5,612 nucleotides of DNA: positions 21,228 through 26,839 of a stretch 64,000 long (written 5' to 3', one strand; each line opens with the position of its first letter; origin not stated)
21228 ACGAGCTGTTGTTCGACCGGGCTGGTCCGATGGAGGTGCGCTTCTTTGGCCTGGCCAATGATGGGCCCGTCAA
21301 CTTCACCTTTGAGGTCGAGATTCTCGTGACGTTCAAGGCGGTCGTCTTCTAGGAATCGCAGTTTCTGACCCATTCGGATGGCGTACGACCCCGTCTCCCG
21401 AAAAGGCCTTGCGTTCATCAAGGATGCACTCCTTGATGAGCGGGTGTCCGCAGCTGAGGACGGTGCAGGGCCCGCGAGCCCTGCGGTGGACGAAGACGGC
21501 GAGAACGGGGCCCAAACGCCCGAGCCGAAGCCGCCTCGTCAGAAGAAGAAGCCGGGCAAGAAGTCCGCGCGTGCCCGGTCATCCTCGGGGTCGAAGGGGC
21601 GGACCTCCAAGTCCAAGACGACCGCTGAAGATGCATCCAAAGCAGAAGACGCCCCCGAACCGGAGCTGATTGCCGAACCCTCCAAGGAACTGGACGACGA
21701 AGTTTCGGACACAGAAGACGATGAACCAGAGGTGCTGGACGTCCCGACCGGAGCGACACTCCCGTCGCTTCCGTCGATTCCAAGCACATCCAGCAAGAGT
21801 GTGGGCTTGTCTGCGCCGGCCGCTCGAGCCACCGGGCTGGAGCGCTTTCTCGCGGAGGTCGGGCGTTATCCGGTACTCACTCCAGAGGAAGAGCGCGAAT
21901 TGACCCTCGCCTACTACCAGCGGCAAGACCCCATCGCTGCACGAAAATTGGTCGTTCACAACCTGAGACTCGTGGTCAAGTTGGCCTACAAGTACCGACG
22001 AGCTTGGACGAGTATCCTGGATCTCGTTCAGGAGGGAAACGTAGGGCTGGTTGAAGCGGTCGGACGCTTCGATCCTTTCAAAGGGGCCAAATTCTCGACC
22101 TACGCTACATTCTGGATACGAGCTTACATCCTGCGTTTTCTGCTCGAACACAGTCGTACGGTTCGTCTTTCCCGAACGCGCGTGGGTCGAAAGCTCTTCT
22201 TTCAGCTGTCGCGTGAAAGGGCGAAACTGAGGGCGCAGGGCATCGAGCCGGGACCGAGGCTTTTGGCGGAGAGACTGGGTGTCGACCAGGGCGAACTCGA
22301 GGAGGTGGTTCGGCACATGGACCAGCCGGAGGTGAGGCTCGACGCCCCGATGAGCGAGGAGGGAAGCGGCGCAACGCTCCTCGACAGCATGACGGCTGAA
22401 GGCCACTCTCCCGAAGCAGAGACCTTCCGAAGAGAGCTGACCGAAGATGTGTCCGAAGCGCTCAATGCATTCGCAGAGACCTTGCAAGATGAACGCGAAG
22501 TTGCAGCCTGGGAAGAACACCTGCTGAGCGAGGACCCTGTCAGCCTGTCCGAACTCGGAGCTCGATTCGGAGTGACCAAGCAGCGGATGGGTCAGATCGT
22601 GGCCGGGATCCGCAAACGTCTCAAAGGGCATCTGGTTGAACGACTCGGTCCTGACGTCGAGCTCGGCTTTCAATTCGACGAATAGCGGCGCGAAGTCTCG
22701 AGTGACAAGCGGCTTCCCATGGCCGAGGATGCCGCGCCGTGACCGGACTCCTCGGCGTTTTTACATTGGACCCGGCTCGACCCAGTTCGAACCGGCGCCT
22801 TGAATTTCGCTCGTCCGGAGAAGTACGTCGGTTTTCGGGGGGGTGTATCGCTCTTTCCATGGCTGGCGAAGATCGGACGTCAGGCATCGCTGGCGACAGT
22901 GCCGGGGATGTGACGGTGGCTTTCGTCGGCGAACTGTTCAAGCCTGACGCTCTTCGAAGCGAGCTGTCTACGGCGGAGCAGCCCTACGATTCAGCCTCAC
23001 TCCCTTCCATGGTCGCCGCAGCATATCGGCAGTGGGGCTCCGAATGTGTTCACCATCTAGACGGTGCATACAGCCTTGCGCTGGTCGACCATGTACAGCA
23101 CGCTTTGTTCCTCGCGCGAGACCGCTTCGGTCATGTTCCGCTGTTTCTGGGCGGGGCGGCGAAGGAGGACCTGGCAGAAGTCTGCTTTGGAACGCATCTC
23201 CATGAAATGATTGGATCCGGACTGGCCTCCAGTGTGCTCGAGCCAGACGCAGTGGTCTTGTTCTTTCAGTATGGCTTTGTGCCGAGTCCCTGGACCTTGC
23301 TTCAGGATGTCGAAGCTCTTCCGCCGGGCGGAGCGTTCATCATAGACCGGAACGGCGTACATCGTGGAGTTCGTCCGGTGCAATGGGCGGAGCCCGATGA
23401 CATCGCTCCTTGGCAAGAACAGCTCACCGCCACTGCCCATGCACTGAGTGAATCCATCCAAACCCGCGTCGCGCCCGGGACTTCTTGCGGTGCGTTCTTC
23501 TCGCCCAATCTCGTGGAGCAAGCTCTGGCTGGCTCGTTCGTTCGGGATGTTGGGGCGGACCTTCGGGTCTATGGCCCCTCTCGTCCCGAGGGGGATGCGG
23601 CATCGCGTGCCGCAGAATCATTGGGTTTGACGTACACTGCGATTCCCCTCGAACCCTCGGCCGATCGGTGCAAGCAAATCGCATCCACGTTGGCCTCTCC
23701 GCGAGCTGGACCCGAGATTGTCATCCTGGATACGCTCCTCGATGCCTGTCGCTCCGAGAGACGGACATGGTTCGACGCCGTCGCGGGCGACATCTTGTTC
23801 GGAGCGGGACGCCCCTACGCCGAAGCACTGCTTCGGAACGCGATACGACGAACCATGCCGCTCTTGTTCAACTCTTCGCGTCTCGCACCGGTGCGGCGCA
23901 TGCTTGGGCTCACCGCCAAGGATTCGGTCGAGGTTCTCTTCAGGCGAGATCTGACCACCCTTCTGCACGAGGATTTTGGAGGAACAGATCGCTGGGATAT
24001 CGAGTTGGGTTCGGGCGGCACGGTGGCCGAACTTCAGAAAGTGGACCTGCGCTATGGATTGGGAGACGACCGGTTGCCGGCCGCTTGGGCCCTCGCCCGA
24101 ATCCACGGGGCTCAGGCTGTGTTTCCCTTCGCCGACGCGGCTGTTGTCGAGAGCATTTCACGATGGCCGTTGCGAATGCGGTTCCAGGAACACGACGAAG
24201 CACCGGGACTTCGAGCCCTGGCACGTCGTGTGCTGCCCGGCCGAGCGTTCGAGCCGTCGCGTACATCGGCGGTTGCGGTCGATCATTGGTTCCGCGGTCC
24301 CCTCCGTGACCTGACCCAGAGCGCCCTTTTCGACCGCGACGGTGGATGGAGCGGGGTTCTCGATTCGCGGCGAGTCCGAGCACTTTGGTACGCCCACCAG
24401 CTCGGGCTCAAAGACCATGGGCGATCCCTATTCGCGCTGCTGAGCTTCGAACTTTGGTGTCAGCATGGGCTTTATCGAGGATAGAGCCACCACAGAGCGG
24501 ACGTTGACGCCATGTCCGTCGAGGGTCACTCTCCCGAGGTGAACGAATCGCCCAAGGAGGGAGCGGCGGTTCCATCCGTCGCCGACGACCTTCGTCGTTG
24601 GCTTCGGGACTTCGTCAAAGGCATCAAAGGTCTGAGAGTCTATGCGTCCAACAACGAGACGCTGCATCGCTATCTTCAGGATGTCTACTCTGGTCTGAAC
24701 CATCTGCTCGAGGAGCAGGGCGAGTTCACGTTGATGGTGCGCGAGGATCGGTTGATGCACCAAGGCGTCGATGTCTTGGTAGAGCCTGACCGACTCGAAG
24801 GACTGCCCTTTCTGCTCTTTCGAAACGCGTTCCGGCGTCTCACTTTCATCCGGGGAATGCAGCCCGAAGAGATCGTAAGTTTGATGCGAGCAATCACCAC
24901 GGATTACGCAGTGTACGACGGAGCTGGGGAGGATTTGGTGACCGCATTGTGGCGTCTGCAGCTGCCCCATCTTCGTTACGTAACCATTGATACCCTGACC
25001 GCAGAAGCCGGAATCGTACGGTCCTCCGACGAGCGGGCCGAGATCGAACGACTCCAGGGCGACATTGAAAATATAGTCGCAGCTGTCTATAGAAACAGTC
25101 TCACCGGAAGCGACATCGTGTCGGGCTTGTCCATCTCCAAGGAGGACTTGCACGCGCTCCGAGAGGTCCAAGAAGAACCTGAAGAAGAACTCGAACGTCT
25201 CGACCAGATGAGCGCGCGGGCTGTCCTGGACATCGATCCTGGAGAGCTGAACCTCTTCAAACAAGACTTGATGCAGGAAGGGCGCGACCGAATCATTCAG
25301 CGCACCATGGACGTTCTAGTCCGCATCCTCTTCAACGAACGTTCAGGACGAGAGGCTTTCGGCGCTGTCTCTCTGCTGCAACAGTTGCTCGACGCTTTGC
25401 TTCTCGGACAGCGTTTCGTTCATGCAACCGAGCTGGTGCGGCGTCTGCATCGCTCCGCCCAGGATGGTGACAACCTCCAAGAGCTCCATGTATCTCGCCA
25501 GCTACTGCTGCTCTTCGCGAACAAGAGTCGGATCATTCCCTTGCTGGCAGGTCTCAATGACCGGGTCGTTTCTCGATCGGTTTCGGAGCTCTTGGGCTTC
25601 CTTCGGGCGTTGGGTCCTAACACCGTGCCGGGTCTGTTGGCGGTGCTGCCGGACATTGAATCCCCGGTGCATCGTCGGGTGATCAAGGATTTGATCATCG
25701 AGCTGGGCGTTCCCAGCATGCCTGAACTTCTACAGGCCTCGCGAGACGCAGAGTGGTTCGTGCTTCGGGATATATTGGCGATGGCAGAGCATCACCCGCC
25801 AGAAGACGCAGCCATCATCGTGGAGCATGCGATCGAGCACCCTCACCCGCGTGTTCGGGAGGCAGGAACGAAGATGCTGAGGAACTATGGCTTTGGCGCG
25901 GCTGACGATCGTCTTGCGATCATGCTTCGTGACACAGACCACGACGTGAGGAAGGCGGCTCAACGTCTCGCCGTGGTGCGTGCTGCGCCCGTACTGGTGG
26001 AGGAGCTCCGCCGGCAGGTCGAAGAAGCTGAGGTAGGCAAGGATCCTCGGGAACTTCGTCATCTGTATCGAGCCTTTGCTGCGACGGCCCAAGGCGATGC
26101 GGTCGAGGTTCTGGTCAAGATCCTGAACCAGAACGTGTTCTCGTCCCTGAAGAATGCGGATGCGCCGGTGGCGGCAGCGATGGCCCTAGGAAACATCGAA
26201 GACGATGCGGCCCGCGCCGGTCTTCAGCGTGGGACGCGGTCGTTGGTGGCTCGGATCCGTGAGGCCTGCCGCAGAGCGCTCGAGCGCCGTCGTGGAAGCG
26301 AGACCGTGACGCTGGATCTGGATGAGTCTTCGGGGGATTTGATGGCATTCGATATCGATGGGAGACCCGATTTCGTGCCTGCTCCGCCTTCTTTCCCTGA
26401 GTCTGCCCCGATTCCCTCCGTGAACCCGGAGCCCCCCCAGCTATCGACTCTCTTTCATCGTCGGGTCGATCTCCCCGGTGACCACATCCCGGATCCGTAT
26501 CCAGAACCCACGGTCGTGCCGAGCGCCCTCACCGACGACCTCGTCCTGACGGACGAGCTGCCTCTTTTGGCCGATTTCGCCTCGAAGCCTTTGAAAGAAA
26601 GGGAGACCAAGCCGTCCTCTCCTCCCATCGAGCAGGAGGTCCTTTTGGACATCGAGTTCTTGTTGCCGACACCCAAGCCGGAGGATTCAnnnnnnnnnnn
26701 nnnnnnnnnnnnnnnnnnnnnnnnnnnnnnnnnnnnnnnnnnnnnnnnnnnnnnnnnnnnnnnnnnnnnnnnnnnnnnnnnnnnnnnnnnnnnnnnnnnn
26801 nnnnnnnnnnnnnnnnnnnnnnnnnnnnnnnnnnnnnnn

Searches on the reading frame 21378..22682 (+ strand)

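Call 66: search_protein_families(library=pfam, proteins=[window:21378-22682:+], max_evalue=0.00001)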
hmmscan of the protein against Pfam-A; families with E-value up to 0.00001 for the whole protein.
window:21378-22682:+ (435 aa): 1 family
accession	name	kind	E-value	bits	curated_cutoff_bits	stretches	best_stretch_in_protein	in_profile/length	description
PF04542.20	Sigma70_r2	-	2.6e-18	66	24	1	191-260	1-70/71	Sigma-70 region 2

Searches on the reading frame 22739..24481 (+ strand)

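Call 7: search_protein_families(library=pfam, proteins=[window:22739-24481:+], max_evalue=0.001)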
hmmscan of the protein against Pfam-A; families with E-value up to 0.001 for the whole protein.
window:22739-24481:+ (581 aa): 3 families
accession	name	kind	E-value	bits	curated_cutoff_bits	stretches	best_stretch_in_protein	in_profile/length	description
PF00733.27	Asn_synthase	-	1.5e-18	68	21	1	280-574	55-353/354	Asparagine synthase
PF13537.11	GATase_7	-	8.5e-17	61.8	25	1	54-142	20-109/123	Glutamine amidotransferase domain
PF13522.11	GATase_6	-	8.1e-14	52.2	27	1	54-138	35-119/130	Glutamine amidotransferase domain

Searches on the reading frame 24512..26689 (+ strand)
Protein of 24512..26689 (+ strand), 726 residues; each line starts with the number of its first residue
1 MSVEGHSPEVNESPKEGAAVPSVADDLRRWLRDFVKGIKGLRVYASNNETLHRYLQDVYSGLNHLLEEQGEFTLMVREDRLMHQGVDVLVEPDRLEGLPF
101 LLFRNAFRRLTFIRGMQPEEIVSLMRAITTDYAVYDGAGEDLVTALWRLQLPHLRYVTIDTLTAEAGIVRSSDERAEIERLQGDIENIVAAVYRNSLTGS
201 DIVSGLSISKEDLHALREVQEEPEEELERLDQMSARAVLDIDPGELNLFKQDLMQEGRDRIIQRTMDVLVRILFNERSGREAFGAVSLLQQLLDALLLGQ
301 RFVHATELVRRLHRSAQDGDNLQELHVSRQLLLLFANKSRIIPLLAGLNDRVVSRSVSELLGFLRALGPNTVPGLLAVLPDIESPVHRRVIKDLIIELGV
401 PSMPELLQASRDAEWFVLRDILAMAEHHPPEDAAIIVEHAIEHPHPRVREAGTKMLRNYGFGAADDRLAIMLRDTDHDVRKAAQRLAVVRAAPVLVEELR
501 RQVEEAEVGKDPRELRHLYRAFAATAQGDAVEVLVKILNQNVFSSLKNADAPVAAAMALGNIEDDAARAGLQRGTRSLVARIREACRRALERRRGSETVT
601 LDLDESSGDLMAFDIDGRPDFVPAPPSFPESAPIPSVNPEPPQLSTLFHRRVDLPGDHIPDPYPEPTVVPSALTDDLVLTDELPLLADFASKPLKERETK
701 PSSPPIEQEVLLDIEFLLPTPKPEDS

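Call 7: search_protein_families(library=pfam, proteins=[window:24512-26689:+], max_evalue=0.001)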
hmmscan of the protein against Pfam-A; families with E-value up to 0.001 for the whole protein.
window:24512-26689:+ (726 aa): 1 family
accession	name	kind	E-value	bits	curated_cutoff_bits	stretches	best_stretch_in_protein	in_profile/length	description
PF13646.12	HEAT_2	-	7.1e-07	29.9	27.7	1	404-484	2-84/88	HEAT repeats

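Call 17: search_protein_families(library=ncbifam, proteins=[window:24512-26689:+], max_evalue=0.01)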
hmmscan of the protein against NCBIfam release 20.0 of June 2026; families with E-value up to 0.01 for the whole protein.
window:24512-26689:+ (726 aa): 2 families
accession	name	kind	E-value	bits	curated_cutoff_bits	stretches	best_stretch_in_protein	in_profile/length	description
TIGR02270.1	TIGR02270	subfamily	0.00023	20.3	206.8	1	402-540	121-251/410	TIGR02270 family protein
NF010374.0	PRK13800.1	equivalog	0.00086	17.6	1196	1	310-485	718-893/898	fumarate reductase/succinate dehydrogenase flavoprotein subunit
